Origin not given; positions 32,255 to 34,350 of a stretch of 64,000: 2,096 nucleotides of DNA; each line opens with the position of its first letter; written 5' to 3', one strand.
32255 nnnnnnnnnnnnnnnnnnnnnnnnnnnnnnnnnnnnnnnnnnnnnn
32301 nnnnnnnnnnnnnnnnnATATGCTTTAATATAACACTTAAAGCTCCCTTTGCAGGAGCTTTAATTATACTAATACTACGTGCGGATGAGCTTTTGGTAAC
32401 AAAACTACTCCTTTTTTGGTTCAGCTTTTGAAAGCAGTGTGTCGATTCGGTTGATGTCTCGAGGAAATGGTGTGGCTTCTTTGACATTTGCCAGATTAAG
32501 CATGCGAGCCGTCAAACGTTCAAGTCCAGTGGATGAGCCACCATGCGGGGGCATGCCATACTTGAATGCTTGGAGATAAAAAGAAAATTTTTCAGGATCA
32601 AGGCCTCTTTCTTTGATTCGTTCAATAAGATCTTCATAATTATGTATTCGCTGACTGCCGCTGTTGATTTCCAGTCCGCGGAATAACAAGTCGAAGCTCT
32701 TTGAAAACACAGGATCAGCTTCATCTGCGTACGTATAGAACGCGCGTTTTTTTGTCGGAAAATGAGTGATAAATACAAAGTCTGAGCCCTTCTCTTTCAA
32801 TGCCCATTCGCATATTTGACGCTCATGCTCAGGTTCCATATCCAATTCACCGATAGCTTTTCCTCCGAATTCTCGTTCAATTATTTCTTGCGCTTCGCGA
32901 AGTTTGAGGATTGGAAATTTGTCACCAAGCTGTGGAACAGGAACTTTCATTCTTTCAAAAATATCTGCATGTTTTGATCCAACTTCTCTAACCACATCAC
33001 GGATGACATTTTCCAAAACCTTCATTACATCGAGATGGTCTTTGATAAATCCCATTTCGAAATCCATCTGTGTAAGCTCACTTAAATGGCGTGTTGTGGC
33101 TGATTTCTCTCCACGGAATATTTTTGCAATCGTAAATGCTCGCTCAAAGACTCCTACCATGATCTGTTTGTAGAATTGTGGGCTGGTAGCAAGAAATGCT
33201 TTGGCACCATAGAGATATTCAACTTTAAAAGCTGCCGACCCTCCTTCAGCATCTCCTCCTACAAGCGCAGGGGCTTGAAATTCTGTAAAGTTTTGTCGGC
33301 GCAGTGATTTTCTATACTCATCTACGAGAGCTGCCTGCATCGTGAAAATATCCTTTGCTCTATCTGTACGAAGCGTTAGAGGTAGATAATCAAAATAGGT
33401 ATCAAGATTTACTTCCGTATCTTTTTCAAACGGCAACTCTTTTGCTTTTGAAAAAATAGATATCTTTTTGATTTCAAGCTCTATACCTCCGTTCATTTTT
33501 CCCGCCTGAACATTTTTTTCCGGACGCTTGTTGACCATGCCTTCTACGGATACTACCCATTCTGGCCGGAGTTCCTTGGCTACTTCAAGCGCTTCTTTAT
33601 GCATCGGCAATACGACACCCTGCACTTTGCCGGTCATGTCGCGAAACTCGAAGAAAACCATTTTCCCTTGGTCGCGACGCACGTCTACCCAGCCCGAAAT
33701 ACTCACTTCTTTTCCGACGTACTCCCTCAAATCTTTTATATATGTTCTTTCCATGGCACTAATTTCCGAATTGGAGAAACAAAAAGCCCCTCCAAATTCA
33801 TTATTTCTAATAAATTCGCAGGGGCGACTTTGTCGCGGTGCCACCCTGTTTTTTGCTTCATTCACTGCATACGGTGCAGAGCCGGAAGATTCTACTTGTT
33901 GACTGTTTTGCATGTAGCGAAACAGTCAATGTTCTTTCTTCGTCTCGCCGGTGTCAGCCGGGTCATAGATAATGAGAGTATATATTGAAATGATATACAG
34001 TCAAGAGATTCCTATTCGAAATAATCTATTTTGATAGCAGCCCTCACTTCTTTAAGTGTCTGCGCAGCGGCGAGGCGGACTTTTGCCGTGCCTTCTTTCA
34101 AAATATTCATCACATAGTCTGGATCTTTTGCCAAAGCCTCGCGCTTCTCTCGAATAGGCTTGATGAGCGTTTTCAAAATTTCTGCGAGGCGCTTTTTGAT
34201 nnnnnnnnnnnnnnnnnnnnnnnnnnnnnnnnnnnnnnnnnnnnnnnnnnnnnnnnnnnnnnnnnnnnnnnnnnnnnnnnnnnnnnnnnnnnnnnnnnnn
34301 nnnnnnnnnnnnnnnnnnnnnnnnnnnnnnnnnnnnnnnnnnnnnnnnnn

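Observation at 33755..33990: T-box riboswitch leader in front of aspS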

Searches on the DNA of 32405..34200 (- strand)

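Call 3: search_rna_families(source=window, start=33600, end=34200, threshold=evalue, max_evalue=10, show_alignments=5)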
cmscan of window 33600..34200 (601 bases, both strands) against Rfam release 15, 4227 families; matches with E-value up to 10: 3.
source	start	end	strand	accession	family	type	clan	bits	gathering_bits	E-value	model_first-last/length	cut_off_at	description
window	33817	33975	-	RF00230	T-box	Cis-reg; leader;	-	29.9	93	7.9e-05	1-219/219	no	T-box leader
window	33961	34036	-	RF00537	snoMe28S-Am2634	Gene; snRNA; snoRNA; CD-box;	-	17.1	50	6.2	1-97/97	no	Small nucleolar RNA Me28S-Am2634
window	33820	33848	-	RF02685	RAGATH-5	Gene; ribozyme;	-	14.9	50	9.7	14-41/53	no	RAGATH-5 RNA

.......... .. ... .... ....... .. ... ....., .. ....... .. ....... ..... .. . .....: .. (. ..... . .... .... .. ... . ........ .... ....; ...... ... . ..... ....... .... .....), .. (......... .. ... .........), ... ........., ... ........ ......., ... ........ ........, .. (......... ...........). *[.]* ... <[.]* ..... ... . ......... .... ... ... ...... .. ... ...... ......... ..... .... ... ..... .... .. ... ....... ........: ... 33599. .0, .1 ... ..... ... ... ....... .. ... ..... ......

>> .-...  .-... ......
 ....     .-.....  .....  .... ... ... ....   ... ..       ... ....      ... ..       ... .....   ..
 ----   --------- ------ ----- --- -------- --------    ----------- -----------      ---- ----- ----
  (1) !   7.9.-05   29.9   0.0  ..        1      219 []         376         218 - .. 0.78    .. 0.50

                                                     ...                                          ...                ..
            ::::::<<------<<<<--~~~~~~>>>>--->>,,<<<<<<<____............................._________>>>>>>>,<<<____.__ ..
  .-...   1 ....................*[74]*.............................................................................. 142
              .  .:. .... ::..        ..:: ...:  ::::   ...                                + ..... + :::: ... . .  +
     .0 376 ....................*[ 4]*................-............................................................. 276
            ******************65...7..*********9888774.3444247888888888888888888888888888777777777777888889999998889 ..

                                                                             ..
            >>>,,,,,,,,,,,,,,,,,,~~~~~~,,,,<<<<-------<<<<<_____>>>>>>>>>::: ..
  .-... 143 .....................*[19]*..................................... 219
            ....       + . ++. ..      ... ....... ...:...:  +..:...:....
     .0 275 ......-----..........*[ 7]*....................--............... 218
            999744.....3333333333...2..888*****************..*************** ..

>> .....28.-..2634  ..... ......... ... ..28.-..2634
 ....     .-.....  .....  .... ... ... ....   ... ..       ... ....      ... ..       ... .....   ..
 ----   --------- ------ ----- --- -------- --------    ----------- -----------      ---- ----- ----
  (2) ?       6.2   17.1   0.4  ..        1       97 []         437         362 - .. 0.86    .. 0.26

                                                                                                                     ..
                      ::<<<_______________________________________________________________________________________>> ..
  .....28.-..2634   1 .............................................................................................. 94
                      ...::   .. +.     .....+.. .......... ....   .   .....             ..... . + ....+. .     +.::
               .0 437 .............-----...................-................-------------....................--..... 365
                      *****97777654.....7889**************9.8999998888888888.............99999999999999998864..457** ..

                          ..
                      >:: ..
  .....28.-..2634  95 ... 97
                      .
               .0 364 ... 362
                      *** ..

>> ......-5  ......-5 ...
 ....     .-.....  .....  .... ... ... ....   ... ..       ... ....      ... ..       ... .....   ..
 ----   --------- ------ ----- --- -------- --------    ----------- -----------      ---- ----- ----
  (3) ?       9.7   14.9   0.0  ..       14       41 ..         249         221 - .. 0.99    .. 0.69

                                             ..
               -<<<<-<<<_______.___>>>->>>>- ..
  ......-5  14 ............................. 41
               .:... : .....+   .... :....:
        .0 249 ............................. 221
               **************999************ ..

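Call 79: build_rna_model(alignment_id=A2, structure=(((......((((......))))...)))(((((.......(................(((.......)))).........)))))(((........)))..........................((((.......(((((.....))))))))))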
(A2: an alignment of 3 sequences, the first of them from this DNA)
Model R1 built from alignment A2 (3 sequences, 156 columns); structure: as given.
model positions 138; base pairs 28; branch points 3; effective number of sequences 1.09; information 0.591 bits per position. Calibrated on 0.2 Mb of random sequence (short: E-values are rough).
structure used (alignment columns):
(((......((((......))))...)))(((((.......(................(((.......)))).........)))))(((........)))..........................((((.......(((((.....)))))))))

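Call 80: search_with_rna_model(model_id=R1, sources=[window, L001, L002, L003, L004, L005, L006, L007, L008, L009, L010, L011, L012, L013, L014, L015, L016, L017, L018, L019, L020, L021, L022, L023, L024, L025, L026, L027, L028, L029, L030, L031, L032, L033, L034, L035, L036, L037, L038, L039, L040, L041, L042, L043, L044, L045, L046, L047, L048, L049, L050, L051, L052, L053, L054, L055, L056, L057, L058, L059, L060, L061, L062, L063, L064, L065, L066, L067, L068, L069, L070, L071, L072, L073, L074, L075, L076, L077, L078, L079, L080, L201, L202, L203, L204, L206, L207, L208, L209, L210, L211], max_evalue=1)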
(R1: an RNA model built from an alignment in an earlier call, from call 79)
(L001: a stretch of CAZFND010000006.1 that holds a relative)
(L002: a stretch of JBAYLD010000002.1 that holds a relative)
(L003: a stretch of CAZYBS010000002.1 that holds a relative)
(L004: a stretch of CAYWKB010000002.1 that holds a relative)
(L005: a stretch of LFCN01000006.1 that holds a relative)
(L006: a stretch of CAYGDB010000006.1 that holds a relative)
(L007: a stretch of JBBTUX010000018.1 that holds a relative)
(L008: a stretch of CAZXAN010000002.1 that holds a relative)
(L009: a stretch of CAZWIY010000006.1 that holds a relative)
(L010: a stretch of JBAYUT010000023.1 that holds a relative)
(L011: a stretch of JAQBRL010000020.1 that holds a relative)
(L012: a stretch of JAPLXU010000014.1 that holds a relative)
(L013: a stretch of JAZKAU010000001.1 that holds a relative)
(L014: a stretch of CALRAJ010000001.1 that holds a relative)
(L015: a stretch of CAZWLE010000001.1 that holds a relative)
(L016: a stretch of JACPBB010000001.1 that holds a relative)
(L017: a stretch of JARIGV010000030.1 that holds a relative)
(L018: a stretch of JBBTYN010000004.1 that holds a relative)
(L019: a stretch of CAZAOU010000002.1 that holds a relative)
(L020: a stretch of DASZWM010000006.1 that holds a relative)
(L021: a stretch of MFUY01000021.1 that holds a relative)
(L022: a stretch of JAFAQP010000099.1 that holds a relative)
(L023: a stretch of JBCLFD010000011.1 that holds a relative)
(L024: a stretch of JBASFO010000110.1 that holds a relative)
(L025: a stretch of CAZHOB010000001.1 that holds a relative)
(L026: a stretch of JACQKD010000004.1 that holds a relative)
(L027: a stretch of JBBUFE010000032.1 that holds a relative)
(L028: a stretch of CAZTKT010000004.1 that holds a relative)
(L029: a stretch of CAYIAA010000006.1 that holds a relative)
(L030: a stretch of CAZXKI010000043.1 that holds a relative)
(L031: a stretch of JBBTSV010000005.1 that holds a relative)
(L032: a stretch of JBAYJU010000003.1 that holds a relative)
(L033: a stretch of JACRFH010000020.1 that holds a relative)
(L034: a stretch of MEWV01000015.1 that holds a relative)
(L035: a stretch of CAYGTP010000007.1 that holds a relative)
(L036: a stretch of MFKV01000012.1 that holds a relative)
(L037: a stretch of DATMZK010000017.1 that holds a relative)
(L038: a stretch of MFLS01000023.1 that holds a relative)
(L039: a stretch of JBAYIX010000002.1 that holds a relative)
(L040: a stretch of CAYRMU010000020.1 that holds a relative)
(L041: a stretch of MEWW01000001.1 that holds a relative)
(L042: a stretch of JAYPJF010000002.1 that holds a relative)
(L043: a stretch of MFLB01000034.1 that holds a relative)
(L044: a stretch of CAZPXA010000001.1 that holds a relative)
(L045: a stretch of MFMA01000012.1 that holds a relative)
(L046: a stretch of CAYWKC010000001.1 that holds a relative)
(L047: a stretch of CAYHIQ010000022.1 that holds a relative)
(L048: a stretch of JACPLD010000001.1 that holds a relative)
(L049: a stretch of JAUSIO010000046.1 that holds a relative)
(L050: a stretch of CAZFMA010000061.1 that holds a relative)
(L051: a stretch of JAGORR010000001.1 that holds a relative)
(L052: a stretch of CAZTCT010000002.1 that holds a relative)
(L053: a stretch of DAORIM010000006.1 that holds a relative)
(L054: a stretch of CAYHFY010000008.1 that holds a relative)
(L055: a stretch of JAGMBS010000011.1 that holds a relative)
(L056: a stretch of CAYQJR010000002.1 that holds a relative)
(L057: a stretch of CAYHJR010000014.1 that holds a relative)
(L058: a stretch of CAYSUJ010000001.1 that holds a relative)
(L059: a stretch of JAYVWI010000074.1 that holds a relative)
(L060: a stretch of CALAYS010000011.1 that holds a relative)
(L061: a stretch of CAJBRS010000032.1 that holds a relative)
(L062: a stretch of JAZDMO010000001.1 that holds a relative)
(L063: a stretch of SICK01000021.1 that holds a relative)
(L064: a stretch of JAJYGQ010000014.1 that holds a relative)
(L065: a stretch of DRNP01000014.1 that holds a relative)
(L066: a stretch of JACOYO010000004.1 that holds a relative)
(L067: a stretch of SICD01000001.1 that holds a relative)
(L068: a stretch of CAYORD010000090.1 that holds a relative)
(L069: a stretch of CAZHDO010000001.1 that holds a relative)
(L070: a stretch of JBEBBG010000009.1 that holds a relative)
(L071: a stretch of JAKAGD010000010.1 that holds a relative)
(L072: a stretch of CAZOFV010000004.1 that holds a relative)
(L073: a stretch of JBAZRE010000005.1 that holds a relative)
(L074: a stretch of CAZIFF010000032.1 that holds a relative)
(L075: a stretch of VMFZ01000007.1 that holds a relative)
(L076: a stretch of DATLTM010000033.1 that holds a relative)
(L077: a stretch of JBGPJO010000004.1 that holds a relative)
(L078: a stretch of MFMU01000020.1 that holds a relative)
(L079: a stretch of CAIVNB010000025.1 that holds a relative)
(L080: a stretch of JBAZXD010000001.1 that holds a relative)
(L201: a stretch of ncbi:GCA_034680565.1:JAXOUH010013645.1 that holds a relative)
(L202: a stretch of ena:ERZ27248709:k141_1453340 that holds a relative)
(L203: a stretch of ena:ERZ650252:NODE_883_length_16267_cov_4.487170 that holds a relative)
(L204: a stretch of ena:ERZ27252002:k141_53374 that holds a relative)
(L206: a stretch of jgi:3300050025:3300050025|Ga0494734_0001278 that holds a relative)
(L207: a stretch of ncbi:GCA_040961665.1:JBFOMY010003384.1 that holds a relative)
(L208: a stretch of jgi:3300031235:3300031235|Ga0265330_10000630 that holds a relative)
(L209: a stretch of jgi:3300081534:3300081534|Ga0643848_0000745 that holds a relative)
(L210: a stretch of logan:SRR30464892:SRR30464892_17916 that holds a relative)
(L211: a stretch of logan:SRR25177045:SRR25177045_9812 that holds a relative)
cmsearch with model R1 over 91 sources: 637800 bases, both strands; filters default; matches with E-value up to 1: 8.
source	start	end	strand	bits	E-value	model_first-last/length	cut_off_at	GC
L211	990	1128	+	157.3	3.7e-44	1-138/138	no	0.59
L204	1300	1438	+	156.6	5.9e-44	1-138/138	no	0.51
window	33820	33970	-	142.3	9.9e-40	1-138/138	no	0.5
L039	2781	2911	+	76.6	3.1e-20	1-138/138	no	0.45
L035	2432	2618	+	62.7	4e-16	1-138/138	no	0.51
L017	2840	2948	+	61.8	7.4e-16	1-138/138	no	0.48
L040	36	79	+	18.2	0.0059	105-138/138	no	0.59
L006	6360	6510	+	13.1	0.19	1-138/138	no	0.32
